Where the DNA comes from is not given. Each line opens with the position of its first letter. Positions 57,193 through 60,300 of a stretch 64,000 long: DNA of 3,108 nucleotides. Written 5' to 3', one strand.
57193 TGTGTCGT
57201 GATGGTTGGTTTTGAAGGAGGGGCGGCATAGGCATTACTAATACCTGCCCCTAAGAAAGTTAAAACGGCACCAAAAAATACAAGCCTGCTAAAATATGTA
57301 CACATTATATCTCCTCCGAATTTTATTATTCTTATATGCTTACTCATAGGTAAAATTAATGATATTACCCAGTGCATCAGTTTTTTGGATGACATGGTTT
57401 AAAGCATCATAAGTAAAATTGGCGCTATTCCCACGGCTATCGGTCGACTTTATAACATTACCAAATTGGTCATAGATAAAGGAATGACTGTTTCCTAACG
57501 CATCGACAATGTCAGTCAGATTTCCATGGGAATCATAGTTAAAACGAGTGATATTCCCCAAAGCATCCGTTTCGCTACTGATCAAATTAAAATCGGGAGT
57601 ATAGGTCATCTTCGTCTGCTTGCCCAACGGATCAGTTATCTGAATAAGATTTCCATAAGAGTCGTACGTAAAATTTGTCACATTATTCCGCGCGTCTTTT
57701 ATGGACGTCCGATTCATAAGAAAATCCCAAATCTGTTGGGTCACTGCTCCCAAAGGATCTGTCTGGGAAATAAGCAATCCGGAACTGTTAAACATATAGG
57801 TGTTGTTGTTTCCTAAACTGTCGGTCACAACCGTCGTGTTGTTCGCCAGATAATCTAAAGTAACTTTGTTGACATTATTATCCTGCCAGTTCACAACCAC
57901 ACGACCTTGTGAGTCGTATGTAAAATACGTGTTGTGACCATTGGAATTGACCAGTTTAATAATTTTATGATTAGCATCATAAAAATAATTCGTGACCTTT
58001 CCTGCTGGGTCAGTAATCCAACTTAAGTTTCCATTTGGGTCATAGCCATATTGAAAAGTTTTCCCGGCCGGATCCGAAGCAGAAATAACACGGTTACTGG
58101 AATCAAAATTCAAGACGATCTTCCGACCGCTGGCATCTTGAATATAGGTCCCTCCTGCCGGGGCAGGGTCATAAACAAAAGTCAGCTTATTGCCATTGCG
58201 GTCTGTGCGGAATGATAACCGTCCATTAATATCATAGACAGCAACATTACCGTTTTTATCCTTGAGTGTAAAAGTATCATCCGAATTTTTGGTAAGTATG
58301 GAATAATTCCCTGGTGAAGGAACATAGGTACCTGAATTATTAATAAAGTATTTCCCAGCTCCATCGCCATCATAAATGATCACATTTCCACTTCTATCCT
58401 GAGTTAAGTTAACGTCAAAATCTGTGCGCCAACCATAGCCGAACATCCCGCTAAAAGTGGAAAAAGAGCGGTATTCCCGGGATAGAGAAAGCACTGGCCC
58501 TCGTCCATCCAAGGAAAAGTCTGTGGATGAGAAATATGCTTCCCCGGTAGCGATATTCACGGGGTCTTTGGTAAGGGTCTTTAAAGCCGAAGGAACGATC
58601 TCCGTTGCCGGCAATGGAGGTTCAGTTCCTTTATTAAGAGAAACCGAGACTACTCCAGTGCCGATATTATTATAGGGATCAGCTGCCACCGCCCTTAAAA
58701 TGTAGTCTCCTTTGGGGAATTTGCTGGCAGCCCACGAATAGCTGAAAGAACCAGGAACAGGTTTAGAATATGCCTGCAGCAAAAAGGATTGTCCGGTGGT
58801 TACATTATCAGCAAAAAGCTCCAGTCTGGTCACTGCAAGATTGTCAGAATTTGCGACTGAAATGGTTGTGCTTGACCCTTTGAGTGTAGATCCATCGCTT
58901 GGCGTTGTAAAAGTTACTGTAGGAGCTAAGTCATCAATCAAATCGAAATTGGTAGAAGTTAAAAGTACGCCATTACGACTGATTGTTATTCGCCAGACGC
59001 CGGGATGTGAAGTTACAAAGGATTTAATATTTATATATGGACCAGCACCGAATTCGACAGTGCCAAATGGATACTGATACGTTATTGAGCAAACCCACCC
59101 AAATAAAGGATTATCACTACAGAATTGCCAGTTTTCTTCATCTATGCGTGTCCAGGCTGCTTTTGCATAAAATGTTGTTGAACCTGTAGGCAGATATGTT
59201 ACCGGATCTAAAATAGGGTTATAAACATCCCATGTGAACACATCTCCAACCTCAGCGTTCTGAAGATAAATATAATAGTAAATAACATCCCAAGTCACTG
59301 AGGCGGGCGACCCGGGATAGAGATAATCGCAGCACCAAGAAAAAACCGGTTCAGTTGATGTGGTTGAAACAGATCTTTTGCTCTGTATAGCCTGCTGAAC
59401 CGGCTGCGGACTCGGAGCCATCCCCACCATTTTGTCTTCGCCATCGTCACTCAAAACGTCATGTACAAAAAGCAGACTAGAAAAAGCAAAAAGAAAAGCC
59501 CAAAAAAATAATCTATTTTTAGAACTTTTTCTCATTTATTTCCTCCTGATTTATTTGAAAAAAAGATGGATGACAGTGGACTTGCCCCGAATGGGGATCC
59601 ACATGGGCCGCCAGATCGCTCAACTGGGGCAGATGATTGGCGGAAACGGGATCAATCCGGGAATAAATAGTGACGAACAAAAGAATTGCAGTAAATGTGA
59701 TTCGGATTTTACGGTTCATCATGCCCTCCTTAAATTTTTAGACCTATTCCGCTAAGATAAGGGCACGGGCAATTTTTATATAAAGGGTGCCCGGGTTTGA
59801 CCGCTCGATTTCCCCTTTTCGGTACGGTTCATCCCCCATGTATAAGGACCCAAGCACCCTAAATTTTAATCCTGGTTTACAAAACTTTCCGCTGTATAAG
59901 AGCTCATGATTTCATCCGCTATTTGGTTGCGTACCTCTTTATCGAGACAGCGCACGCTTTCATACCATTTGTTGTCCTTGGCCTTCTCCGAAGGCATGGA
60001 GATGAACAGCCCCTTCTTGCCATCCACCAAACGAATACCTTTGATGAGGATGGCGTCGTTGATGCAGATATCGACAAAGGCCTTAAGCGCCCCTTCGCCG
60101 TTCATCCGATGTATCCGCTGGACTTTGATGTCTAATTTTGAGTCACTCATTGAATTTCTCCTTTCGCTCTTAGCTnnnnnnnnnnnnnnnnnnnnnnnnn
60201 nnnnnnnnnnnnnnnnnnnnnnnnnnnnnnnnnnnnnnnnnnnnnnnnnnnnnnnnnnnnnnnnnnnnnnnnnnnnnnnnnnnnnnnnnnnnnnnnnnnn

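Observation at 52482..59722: RHS polymorphic toxin locus: truncated YD-repeat gene, full RHS toxin, AT-rich immunity-like genes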

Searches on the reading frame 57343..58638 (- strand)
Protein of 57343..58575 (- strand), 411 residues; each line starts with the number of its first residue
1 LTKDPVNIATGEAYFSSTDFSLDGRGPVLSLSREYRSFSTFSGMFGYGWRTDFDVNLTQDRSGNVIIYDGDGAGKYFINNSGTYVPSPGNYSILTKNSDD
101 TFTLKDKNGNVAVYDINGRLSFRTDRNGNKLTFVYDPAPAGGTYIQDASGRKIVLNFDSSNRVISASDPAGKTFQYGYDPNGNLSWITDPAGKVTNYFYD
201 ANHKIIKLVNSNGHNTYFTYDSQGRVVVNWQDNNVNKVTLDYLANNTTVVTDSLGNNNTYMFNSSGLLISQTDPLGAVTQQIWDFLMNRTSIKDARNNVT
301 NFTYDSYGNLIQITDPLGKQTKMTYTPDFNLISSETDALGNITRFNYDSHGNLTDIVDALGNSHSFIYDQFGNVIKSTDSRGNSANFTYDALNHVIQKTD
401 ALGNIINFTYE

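Call 23: find_related_loci(query=A1, collection=genome_contigs, flank=8000)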
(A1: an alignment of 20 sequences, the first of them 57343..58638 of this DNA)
Query A1 (432 aa) in genome_contigs; peptide patterns used: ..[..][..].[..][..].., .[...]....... (x = any residue, [..] = any of these).
168 stretches matched a pattern; 134 encode a relative of the query (tblastn E <= 1e-3); the best 80 are kept; 80 distinct loci.
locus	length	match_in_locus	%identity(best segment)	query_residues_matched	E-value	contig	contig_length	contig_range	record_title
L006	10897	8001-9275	69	8-432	0e+0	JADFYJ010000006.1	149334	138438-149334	MAG: Candidatus Omnitrophota bacterium isolate nDJH6bin5 nDJH6_bin5_NODE_6_length_149334_cov_7.275403, whole genome shot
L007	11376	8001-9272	68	9-432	0e+0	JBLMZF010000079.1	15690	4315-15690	MAG: Deltaproteobacteria bacterium isolate MAG210 PRJNA951521_bin66_renamed_78, whole genome shotgun sequence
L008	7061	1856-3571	53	9-432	5e-145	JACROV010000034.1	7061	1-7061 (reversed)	MAG: Candidatus Omnitrophota bacterium isolate NC_groundwater_1970_Pr3_S-0.2um_51_5 scaffold_274104, whole genome shotgu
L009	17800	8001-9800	52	6-432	7e-142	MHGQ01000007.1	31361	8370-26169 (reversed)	MAG: Omnitrophica WOR_2 bacterium RIFCSPHIGHO2_02_FULL_50_17 rifcsphigho2_02_scaffold_11799, whole genome shotgun sequen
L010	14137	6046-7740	52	13-432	3e-134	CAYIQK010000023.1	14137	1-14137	MAG TPA_asm: uncultured Planctomycetales bacterium isolate ERP119705_co25_244 genome assembly, contig: NODE_3257_length_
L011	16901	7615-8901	49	6-432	3e-130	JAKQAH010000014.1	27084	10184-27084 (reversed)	MAG: Candidatus Omnitrophota bacterium isolate USCA_maxbin.193_sub k141_746803, whole genome shotgun sequence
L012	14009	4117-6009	48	9-432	6e-124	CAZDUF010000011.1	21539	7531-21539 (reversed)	MAG TPA_asm: uncultured Planctomycetales bacterium isolate binchicken_co107_97 genome assembly, contig: NODE_6082_length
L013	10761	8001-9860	45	13-432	2e-105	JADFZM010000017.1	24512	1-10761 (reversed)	MAG: Candidatus Omnitrophota bacterium isolate nHLHbin2 nHLH_bin2_NODE_17_length_24512_cov_8.407164, whole genome shotgu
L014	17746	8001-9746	29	6-432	5e-43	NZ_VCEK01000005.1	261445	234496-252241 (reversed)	Saccharomonospora piscinae strain KCTC 19743 NODE_5_length_261445_cov_206.422626, whole genome shotgun sequence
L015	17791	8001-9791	29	20-432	4e-43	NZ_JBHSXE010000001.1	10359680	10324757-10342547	Actinomadura yumaensis strain JCM 3369 GCM70025891_17, whole genome shotgun sequence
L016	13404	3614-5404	29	20-432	4e-43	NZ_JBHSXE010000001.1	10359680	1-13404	Actinomadura yumaensis strain JCM 3369 GCM70025891_17, whole genome shotgun sequence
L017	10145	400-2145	30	13-431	1e-41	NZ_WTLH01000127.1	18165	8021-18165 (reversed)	Streptomyces sp. YIM 98790 Scaffold127, whole genome shotgun sequence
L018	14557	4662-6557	30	12-432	1e-39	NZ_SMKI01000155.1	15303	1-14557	Streptomyces hainanensis strain DSM 41900 NODE_155_length_15303_cov_77.1144, whole genome shotgun sequence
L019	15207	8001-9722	29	10-432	3e-39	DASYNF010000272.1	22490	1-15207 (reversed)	MAG TPA_asm: Actinomadura sp. isolate SMAG_U4394 k141_694814, whole genome shotgun sequence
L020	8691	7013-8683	28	20-431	2e-38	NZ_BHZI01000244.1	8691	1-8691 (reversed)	Streptomyces otsuchiensis strain OTB305 NODE244, whole genome shotgun sequence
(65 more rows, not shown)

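Call 76: search_solved_structures(query=window:57343-58575:-, max_evalue=0.001)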
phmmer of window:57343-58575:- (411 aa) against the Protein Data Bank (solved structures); distinct sequences matched with E-value up to 0.001: 13.
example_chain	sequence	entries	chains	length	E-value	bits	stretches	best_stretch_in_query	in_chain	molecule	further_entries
7q97_A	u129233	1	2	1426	7.2e-48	167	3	4-362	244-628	Rhs family protein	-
7pq5_L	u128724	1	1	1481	2.1e-36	129.2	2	2-372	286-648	Tre23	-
8h8a_A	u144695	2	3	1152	4.6e-32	114.9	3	3-410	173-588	Putative Rhs-family protein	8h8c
8qja_A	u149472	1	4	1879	9.4e-32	113.9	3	7-410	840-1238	Putative type VI secretion system YD repeat-containing Rhs element Vgr protein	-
8h8b_A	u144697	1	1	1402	8.6e-31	110.7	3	4-410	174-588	Putative Rhs-family protein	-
8uxt_A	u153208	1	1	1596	2.2e-30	109.4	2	259-410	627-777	Tse15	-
8uy4_A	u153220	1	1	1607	2.3e-30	109.3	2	259-410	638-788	Tse15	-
8qjb_A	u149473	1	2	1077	1.3e-29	106.8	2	4-396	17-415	T6SS-associated Rhs core domain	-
8qjd_A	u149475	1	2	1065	1.9e-29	106.3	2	4-396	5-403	Salmonella bongori Rhs core domain (residues 360-1420)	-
8qjc_A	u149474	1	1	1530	9.2e-29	104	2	4-396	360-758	T6SS-associated Rhs core and toxin domain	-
8cp6_B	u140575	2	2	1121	2.2e-27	99.5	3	312-408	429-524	Toxin protein Tse5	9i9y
9pt5_A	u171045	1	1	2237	2.1e-22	83.1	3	245-409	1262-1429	Teneurin-like protein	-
9ifo_A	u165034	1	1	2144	2.3e-22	83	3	245-409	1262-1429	Teneurin-Like Protein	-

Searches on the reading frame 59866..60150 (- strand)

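Call 55: search_protein_families(library=pfam, proteins=[window:59866-60150:-], max_evalue=0.0001)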
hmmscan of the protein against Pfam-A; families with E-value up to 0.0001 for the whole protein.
window:59866-60150:- (94 aa): 1 family
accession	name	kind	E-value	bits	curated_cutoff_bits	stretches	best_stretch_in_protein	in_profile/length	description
PF04026.17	SpoVG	-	1.3e-19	70.5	29.6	1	10-86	5-81/82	SpoVG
